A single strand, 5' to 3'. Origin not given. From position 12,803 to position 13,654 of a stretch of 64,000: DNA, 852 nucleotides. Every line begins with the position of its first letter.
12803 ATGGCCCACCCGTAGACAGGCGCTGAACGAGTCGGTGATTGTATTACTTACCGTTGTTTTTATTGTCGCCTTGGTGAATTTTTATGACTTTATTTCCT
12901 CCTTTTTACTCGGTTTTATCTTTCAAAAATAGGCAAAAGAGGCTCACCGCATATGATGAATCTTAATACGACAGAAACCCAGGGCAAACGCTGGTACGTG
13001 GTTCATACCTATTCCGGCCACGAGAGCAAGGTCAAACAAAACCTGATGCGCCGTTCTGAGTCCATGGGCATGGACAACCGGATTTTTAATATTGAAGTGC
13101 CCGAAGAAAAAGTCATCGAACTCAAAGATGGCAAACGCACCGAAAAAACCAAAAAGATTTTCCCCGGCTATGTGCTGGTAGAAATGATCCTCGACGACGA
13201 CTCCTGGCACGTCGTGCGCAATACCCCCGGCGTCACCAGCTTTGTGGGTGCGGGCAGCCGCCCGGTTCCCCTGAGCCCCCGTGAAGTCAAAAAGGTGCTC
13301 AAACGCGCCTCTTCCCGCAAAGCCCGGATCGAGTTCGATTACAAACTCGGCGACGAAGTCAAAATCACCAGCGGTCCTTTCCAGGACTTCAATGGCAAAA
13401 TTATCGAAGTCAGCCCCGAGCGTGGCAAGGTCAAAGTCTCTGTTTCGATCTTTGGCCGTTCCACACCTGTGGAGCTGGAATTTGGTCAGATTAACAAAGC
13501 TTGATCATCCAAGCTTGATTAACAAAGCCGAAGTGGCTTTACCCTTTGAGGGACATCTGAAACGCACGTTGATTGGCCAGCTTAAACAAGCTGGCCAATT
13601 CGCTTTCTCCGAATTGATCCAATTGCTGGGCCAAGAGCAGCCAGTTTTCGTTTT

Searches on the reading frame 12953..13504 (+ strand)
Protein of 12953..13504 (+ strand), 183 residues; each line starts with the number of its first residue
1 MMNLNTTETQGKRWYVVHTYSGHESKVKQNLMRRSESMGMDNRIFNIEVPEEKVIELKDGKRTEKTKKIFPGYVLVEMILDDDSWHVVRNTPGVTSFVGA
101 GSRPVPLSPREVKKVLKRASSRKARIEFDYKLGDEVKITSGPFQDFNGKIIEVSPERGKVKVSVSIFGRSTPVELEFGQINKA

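Call 74: search_protein_families(library=pfam, proteins=[window:12953-13504:+], max_evalue=0.001)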
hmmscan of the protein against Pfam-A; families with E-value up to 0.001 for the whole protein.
window:12953-13504:+ (183 aa): 2 families
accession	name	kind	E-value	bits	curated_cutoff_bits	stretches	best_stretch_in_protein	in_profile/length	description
PF02357.24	NusG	-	3.9e-32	111.1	22.2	1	12-115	1-92/93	Transcription termination factor nusG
PF00467.35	KOW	-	3.9e-08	33.3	22.3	1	133-162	2-31/32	KOW motif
